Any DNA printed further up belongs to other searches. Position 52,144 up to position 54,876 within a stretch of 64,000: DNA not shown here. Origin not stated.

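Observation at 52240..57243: Tandem pair of 810-aa double-domain family-III CoA-transferases with duplicated promoter and RBS context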

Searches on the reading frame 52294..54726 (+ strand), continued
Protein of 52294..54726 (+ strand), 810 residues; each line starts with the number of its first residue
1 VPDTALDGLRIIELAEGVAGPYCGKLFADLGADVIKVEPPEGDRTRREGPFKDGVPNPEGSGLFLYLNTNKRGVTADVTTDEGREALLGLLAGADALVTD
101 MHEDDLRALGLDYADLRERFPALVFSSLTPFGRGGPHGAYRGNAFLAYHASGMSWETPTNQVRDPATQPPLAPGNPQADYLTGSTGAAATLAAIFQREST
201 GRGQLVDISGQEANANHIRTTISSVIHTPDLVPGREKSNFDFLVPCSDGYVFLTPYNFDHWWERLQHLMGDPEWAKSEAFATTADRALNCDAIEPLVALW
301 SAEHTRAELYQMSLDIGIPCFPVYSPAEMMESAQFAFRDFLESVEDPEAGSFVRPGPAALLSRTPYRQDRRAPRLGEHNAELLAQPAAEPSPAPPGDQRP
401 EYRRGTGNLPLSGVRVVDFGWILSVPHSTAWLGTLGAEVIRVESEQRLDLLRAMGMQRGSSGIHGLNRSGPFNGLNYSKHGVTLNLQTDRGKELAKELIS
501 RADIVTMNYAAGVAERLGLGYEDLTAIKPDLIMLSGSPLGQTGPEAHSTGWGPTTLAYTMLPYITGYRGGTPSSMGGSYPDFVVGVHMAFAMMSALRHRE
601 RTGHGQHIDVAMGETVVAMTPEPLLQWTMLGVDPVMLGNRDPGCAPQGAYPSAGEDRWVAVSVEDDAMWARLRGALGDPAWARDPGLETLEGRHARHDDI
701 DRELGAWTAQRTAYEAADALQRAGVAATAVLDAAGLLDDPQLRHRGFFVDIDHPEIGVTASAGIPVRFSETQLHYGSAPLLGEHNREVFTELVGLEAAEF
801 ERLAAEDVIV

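Call 29: find_related_loci(query=window:52294-54723:+, collection=genome_contigs, flank=10000)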
Query window:52294-54723:+ (810 aa) in genome_contigs; peptide patterns used: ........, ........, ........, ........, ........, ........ (x = any residue, [..] = any of these).
44 stretches matched a pattern; 25 encode a relative of the query (tblastn E <= 1e-3); 22 distinct loci.
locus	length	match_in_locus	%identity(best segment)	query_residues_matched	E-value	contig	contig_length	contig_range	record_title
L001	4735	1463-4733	96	1-810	0e+0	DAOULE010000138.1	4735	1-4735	MAG TPA_asm: Dehalococcoidia bacterium isolate S8_381 304944, whole genome shotgun sequence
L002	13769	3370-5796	84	1-809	0e+0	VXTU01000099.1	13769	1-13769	MAG: Chloroflexi bacterium isolate SB0666_bin_12 NODE_1825_length_13769_cov_9.466385, whole genome shotgun sequence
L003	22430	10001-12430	82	1-810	0e+0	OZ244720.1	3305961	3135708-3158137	MAG: Dehalococcoidia bacterium isolate 9e3a45bd-a01b-43fc-9133-5d91322e70de genome assembly, chromosome: 1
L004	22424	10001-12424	84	1-809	0e+0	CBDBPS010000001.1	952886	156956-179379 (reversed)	MAG: Dehalococcoidia bacterium isolate 2e9189d5-434a-42a8-84cf-86486d02cf1d genome assembly, contig: contig_1, whole gen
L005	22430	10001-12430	96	1-810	0e+0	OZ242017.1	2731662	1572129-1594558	MAG: Dehalococcoidia bacterium isolate 79033009-71bc-4738-9767-b53c0ebe850b genome assembly, chromosome: 1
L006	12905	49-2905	81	1-810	0e+0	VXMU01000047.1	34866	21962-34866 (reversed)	MAG: Chloroflexi bacterium isolate SB0661_bin_44 NODE_1227_length_34866_cov_47.922955, whole genome shotgun sequence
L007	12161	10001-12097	87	1-790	0e+0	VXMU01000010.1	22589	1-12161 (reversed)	MAG: Chloroflexi bacterium isolate SB0661_bin_44 NODE_1958_length_22589_cov_46.264667, whole genome shotgun sequence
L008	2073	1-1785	79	6-810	0e+0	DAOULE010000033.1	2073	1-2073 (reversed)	MAG TPA_asm: Dehalococcoidia bacterium isolate S8_381 153067, whole genome shotgun sequence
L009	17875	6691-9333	33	1-803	1e-117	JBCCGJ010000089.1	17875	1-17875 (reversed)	MAG: Actinomycetota bacterium isolate P01_B01_bin.40 k141_1706139_length_17875_cov_23.5552, whole genome shotgun sequenc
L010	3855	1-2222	48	6-809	1e-114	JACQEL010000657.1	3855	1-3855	MAG: Deltaproteobacteria bacterium isolate NC_groundwater_1020_Pr1_S-0.65um_57_10 Montesol18_Sp65_coassembly_scaffold_10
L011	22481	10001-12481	34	6-809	2e-111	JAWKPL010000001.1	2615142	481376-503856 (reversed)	MAG: Dehalococcoidia bacterium isolate ABC1.207 ABC1.207.fa-1, whole genome shotgun sequence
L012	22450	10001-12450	47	1-810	0e+0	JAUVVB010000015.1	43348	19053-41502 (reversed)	MAG: Chloroflexota bacterium isolate CSMAG_1153 CSMAG_1153_k127_5835393_length_43348_cov_17.3694, whole genome shotgun s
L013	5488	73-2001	37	9-809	5e-104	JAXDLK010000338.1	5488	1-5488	MAG: Candidatus Binatota bacterium isolate BP_616 scaffold_585883, whole genome shotgun sequence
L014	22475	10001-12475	33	5-809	3e-103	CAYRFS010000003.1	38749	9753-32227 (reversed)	MAG TPA_asm: uncultured Acidimicrobiaceae bacterium isolate SRP237561_co1_99 genome assembly, contig: NODE_1445_length_3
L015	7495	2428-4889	40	1-809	2e-162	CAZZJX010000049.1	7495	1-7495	MAG TPA_asm: uncultured Dehalococcoidales bacterium isolate SRP068000_co1_322 genome assembly, contig: NODE_20739_length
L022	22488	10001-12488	33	3-792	4e-39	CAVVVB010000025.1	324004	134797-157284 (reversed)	MAG: uncultured Chloroflexia bacterium isolate MFD03726.bin.2.26 genome assembly, contig: contig_78716, whole genome sho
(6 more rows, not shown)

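Call 46: predict_structure(alignment_id=A1)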
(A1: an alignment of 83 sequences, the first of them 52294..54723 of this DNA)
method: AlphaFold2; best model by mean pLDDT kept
length: 810 residues; sequences in the alignment: 83
mean_pLDDT: 94.3   pTM: 0.95
mean pLDDT of the five models: 94.3, 93.6, 93.6, 92.1, 91.9
residues with pLDDT >= 90: 734; 70-90: 65; 50-70: 10; < 50: 1
segments of 3 or more residues with pLDDT < 50: none
pLDDT, mean of each block of 10 residues (from residue 1): 81 96 97 97 93 93 97 97 96 96 95 94 97 95 97 95 95 96 98 96 97 95 93 90 96 92 96 95 92 96 97 93 96 95 95 94 85 96 77 79 93 95 91 98 87 88 92 95 95 97 93 91 96 95 91 92 95 92 96 96 94 96 96 94 96 97 97 97 95 97 98 98 98 95 97 95 96 96 97 97 95
secondary structure, 60 per line:
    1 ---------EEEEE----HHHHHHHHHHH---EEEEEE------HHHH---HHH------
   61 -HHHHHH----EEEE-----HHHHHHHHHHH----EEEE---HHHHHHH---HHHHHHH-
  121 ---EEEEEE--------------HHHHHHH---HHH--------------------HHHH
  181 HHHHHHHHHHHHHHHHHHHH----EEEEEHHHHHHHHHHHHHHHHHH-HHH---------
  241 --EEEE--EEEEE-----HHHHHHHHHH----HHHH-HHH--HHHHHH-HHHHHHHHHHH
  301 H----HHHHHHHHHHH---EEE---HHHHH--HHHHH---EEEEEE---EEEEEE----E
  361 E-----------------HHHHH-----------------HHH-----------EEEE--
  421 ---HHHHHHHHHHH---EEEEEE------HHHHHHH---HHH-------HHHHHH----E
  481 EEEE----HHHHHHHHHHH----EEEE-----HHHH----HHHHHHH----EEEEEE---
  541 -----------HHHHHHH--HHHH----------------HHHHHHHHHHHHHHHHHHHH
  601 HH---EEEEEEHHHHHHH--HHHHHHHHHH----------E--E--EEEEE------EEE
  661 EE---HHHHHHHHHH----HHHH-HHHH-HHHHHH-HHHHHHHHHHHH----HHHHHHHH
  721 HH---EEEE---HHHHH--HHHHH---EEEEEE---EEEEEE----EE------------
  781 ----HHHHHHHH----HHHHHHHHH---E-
elements in order (helices of 4 or more, strands of 3 or more residues): E10-14 H19-29 E33-38 H45-48 H62-67 E72-75 H81-91 E96-99 H103-109 H113-119 E124-129 H144-150 H177-200 E205-209 H210-227 E243-246 E249-253 H259-268 H273-276 H283-288 H290-301 H306-316 E320-322 H326-330 H333-337 E341-346 E350-355 H379-383 E415-418 H424-434 E438-443 H450-456 H470-475 E480-484 H489-499 E504-507 H513-516 H521-527 E532-537 H552-558 H561-564 H581-602 E606-611 H612-618 H621-630 E647-651 E658-662 H666-675 H680-683 H685-688 H690-695 H697-708 H713-722 E726-729 H733-737 H740-744 E748-753 E757-762 H785-792 H797-805
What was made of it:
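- On Family III (CaiB/BaiF) CoA-transferases, PF02515: The model is a single rigid body (pTM 0.95; call 46).
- The AF2 model has pLDDT 94.3 and pTM 0.95 (call 46). The linker is a real Pro-rich segment of about 24 aa, and the model is confident across it (call 46).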

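Call 50: fold_search(model_id=the predicted structure, library=pdb)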
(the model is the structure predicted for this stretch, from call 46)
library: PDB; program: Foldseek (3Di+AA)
matches with E <= 10: 1561; with E <= 0.001: 90
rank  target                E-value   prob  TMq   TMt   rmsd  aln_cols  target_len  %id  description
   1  9fol_D                2.7e-32  1.00  0.48  0.95   1.6       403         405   36  Succinyl-CoA:(R)-benzylsuccinate CoA-transferase (BbsEF), D178-CoA adduct + succinate (weakly occupied) (released 2025-12-24)
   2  9fn0_D                2.9e-32  1.00  0.48  0.94   1.6       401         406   36  Succinyl-CoA:(R)-benzylsuccinate CoA-transferase (BbsEF) (released 2025-12-17)
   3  9fn0_B                3.6e-32  1.00  0.48  0.93   1.7       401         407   36  Succinyl-CoA:(R)-benzylsuccinate CoA-transferase (BbsEF) (released 2025-12-17)
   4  9br6_B                1.4e-26  1.00  0.47  0.93   1.8       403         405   25  Crystal structure of human succinyl-CoA:glutarate-CoA transferase (SUGCT) (released 2024-08-07)
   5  9br7_A                3.8e-26  1.00  0.47  0.93   2.1       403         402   25  Crystal structure of human succinyl-CoA:glutarate-CoA transferase (SUGCT) in complex with Losartan carboxylic acid (released 2024-08-07)
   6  9br7_B                4.5e-26  1.00  0.47  0.93   1.9       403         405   25  Crystal structure of human succinyl-CoA:glutarate-CoA transferase (SUGCT) in complex with Losartan carboxylic acid (released 2024-08-07)
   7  9br6_A                4.5e-26  1.00  0.47  0.93   1.9       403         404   25  Crystal structure of human succinyl-CoA:glutarate-CoA transferase (SUGCT) (released 2024-08-07)
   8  9br7_C                5.0e-26  1.00  0.47  0.93   2.0       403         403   25  Crystal structure of human succinyl-CoA:glutarate-CoA transferase (SUGCT) in complex with Losartan carboxylic acid (released 2024-08-07)
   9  1pt5_A                7.8e-25  1.00  0.46  0.89   2.4       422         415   27  Crystal structure of gene yfdW of E. coli (released 2003-09-09)
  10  1pt8_A                9.2e-25  1.00  0.47  0.89   2.4       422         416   27  Crystal structure of the yfdW gene product of E. coli, in complex with oxalate and acetyl-CoA (released 2003-09-09)
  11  9zav_A                9.2e-25  1.00  0.45  0.87   3.1       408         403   28  Crystal structure of Formyl-coenzyme A transferase from Brucella melitensis in complex with succinate (released 2025-12-03)
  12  1t4c_A                1.0e-24  1.00  0.46  0.85   3.0       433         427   26  Formyl-CoA Transferase in complex with Oxalyl-CoA (released 2004-08-03)
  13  1vgq_A                1.1e-24  1.00  0.46  0.85   2.9       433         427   25  Formyl-CoA transferase mutant Asp169 to Ala (released 2004-08-03)
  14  1q6y                  1.3e-24  1.00  0.46  0.88   2.4       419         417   27  Hypothetical protein YfdW from E. coli bound to Coenzyme A (released 2003-09-30)
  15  1t3z_A                1.6e-24  1.00  0.46  0.85   2.9       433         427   25  Formyl-CoA Tranferase mutant Asp169 to Ser (released 2004-08-03)
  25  9fol_A                3.4e-24  1.00  0.43  0.84   3.1       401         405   28  Succinyl-CoA:(R)-benzylsuccinate CoA-transferase (BbsEF), D178-CoA adduct + succinate (weakly occupied) (released 2025-12-24)
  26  9fol_C                3.6e-24  1.00  0.43  0.83   2.5       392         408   29  Succinyl-CoA:(R)-benzylsuccinate CoA-transferase (BbsEF), D178-CoA adduct + succinate (weakly occupied) (released 2025-12-24)
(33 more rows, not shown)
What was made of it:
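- On Family III (CaiB/BaiF) CoA-transferases, PF02515: Each half superposes on the ring-shaped protomers (TM 0.95 and 0.84; call 50).
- The C-half is 36% identical to the BbsEF catalytic chain (TM 0.95, rmsd 1.6 A; call 50).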

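Call 55: find_encoding_contigs(protein=P0026, flank=8000, max_places=2)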
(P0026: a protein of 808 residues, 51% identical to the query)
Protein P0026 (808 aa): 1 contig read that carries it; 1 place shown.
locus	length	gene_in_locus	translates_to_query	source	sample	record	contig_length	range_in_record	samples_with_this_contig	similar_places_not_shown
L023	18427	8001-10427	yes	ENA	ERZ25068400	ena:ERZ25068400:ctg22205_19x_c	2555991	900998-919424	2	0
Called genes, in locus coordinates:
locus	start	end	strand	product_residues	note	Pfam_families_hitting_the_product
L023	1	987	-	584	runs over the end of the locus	PF02129:Peptidase_S15, PF08530:PepX_C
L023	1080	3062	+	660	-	-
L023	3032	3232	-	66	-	-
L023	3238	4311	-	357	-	PF02771:Acyl-CoA_dh_N, PF00441:Acyl-CoA_dh_1, PF08028:Acyl-CoA_dh_2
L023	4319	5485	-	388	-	PF02771:Acyl-CoA_dh_N, PF02770:Acyl-CoA_dh_M, PF00441:Acyl-CoA_dh_1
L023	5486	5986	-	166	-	PF13577:SnoaL_4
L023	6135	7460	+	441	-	PF00355:Rieske, PF00848:Ring_hydroxyl_A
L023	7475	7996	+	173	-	PF17278:DUF5343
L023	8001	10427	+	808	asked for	PF02515:CoA_transf_3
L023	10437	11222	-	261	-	PF00378:ECH_1, PF16113:ECH_2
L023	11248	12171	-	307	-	PF00296:Bac_luciferase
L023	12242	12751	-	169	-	-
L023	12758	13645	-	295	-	PF00296:Bac_luciferase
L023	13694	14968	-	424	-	PF11376:DUF3179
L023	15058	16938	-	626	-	PF00496:SBP_bac_5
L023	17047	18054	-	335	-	PF00528:BPD_transp_1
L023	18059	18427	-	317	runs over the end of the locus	PF19300:BPD_transp_1_N, PF00528:BPD_transp_1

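Call 56: find_encoding_contigs(protein=P0068, flank=8000, max_places=2)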
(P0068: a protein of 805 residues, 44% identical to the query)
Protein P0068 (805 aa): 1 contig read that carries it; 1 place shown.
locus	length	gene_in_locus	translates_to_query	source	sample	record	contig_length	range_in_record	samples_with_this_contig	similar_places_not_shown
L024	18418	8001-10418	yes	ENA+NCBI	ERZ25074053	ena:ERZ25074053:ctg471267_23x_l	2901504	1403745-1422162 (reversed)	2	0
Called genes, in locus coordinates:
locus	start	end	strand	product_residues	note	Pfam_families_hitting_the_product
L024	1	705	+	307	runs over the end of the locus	PF09296:NUDIX-like, PF09297:Zn_ribbon_NUD, PF00293:NUDIX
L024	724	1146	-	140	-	PF01850:PIN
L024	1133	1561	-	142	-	-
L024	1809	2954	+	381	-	PF06441:EHN, PF00561:Abhydrolase_1, PF12697:Abhydrolase_6 (weak)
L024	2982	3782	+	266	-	PF00753:Lactamase_B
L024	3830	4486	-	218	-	PF12705:PDDEXK_1 (weak)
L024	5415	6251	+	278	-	PF00215:OMPdecase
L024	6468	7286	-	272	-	PF00590:TP_methylase, PF23016:RsmI_C (faint)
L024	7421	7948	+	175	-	PF01243:PNPOx_N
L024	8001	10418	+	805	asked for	PF02515:CoA_transf_3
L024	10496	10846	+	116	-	-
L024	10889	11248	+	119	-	-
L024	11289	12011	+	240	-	PF01027:Bax1-I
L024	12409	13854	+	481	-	PF26686:DUF8575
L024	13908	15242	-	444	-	PF02881:SRP54_N, PF13191:AAA_16 (weak), PF13401:AAA_22 (weak), PF00448:SRP54, PF01656:CbiA (weak), PF02978:SRP_SPB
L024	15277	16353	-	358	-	PF01628:HrcA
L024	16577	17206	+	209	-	PF13483:Lactamase_B_3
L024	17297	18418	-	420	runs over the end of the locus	PF07497:Rho_RNA_bind, PF00006:ATP-synt_ab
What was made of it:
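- Contexts of distant homologues vary, and one (L024) has no acyl-CoA genes nearby (call 56).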

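Call 57: find_encoding_contigs(protein=P0111, flank=8000, max_places=2)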
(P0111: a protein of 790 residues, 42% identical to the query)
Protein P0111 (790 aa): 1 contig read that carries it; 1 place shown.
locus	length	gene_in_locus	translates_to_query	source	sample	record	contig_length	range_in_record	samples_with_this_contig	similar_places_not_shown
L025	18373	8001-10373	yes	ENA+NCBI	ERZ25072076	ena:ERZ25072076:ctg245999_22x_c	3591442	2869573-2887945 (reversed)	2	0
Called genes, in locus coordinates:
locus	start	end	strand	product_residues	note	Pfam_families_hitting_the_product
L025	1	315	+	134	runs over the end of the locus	PF01850:PIN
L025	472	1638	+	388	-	PF13784:Fic_N, PF02661:Fic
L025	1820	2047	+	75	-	-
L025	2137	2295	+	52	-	-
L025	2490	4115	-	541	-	PF00890:FAD_binding_2 (faint), PF01266:DAO (weak), PF13450:NAD_binding_8 (weak), PF00732:GMC_oxred_N, PF05199:GMC_oxred_C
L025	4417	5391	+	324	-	PF13452:FAS1_DH_region, PF01575:MaoC_dehydratas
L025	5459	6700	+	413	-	PF02771:Acyl-CoA_dh_N, PF02770:Acyl-CoA_dh_M, PF00441:Acyl-CoA_dh_1 (faint)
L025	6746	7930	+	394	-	PF02771:Acyl-CoA_dh_N, PF02770:Acyl-CoA_dh_M, PF00441:Acyl-CoA_dh_1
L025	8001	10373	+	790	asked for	PF02515:CoA_transf_3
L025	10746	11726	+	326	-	PF01073:3Beta_HSD, PF01370:Epimerase, PF02719:Polysacc_synt_2, PF04321:RmlD_sub_bind, PF07993:NAD_binding_4, PF16363:GDP_Man_Dehyd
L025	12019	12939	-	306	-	PF12911:OppC_N (weak), PF00528:BPD_transp_1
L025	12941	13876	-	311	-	PF19300:BPD_transp_1_N (weak), PF00528:BPD_transp_1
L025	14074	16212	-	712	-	PF00496:SBP_bac_5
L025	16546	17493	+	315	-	PF02126:PTE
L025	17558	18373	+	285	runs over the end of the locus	-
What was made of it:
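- Many two-domain homologues occur as single genes (L023-L025; calls 55-57). Sulfur genes are absent from the loci of distant homologues (calls 55-57).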

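Call 74: get_annotated_region(hit=H3, flank=6000)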
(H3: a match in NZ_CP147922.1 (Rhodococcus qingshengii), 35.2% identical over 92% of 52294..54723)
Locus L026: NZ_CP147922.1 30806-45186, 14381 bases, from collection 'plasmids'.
description: Rhodococcus qingshengii strain 190158 plasmid unnamed, complete sequence
organism: Rhodococcus qingshengii (NCBI taxid 334542)
taxonomy: Bacteria; Actinomycetota; Actinomycetes; Mycobacteriales; Nocardiaceae; Rhodococcus; Rhodococcus qingshengii
host: -; source: sediment,mangrove; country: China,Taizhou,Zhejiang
typing (MOB-suite, as given by PLSDB): mobilizable; relaxase MOBP
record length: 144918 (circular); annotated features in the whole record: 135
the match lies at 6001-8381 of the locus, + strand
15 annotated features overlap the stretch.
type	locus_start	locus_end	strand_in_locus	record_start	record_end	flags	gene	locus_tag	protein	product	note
CDS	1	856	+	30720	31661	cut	-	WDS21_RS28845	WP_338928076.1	ABC transporter permease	GO:0055085 - transmembrane transport [Evidence IEA]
CDS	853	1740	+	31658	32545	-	-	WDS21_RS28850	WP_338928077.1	ABC transporter permease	-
CDS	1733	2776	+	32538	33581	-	-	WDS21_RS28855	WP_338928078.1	ABC transporter ATP-binding protein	-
CDS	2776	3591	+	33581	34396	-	-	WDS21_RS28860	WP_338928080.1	ATP-binding cassette domain-containing protein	-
CDS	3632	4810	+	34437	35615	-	-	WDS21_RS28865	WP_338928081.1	acyl-CoA dehydrogenase family protein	-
CDS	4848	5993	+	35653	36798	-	-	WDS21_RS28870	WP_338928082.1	acyl-CoA dehydrogenase family protein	-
CDS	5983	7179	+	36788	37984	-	-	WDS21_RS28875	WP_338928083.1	CoA transferase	-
CDS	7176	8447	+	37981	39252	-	-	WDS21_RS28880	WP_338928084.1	CoA transferase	-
CDS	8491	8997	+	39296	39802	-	-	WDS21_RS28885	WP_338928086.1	MaoC family dehydratase N-terminal domain-containing protein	-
CDS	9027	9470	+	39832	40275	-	-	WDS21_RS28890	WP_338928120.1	MaoC/PaaZ C-terminal domain-containing protein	-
CDS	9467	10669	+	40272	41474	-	-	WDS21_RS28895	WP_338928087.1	thiolase family protein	-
CDS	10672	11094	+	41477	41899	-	-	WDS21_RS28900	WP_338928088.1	OB-fold domain-containing protein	-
CDS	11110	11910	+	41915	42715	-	-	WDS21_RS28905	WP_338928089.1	mycofactocin-coupled SDR family oxidoreductase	-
CDS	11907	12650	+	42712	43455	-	-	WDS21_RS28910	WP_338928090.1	SDR family oxidoreductase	-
CDS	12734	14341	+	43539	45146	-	-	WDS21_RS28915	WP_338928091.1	NAD(P)/FAD-dependent oxidoreductase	-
